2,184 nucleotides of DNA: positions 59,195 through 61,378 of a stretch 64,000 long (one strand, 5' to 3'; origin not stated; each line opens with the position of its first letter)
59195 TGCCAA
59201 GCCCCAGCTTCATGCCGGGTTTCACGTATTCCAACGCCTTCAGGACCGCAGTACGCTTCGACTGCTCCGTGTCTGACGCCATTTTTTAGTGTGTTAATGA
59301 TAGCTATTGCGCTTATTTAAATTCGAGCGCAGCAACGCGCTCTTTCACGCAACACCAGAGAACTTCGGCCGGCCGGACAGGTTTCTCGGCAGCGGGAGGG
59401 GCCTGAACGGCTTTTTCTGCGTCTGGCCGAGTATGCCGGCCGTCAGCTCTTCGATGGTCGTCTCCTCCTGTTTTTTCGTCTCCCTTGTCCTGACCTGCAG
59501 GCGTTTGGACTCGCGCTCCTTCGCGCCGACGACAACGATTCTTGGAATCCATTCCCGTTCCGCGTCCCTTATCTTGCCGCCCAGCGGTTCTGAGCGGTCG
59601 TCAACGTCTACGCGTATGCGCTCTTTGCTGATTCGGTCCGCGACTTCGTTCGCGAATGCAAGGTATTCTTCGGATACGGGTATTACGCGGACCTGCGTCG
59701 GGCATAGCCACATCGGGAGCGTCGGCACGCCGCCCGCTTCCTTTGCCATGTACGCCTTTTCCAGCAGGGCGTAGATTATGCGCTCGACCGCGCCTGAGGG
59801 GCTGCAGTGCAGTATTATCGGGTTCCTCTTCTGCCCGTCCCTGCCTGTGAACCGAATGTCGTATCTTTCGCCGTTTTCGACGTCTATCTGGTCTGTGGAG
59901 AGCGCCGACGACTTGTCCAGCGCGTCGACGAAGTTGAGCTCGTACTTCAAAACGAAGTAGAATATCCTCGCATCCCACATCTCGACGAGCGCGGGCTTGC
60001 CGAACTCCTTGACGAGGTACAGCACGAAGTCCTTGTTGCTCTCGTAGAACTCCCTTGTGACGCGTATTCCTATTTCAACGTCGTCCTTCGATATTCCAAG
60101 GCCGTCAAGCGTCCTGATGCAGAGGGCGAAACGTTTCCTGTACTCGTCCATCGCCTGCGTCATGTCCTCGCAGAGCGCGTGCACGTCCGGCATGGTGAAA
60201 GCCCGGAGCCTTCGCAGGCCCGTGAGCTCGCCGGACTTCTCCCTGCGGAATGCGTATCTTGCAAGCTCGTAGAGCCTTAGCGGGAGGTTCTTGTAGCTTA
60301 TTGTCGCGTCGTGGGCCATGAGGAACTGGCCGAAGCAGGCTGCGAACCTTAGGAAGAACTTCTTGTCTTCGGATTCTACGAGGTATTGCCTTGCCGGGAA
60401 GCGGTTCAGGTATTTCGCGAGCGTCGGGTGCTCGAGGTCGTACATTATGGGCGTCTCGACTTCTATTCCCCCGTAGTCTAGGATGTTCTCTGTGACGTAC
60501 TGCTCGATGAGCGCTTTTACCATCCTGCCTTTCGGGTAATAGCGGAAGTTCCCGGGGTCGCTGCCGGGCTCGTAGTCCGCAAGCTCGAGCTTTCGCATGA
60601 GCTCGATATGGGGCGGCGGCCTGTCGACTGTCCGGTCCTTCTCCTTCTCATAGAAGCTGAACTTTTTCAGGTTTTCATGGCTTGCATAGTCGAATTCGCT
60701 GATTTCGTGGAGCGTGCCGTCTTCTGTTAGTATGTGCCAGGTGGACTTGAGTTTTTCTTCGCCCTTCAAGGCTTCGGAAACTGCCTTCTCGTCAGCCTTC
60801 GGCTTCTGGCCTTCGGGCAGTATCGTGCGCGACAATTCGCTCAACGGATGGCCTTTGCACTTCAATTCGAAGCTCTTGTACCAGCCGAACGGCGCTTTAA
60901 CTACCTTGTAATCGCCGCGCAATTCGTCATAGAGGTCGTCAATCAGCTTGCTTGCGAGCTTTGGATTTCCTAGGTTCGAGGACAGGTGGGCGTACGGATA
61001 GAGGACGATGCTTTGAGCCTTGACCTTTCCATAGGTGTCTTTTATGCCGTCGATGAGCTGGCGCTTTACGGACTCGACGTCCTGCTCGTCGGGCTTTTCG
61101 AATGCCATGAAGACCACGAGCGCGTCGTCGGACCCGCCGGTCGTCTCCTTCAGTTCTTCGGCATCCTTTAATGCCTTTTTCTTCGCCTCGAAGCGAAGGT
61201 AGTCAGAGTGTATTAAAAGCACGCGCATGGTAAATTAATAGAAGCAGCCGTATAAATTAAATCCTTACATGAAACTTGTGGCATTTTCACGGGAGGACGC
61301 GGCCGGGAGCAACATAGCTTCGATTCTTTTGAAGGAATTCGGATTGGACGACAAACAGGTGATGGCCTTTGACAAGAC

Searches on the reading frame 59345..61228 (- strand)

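Call 50: search_protein_families(library=pfam, proteins=[window:59345-61228:-], max_evalue=0.001)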
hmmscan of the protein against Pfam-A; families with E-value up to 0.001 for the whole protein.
window:59345-61228:- (627 aa): 3 families
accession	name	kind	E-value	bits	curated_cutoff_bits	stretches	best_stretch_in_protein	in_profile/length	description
PF08915.16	tRNA-Thr_ED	-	2e-48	164.4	30.2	1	1-136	1-137/137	Archaea-specific editing domain of threonyl-tRNA synthetase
PF03129.25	HGTP_anticodon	-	1.3e-22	80.2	21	1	512-599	1-91/94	Anticodon binding domain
PF00587.30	tRNA-synt_2b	-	1.1e-18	68.3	29.3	1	282-491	1-178/179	tRNA synthetase class II core domain (G, H, P, S and T)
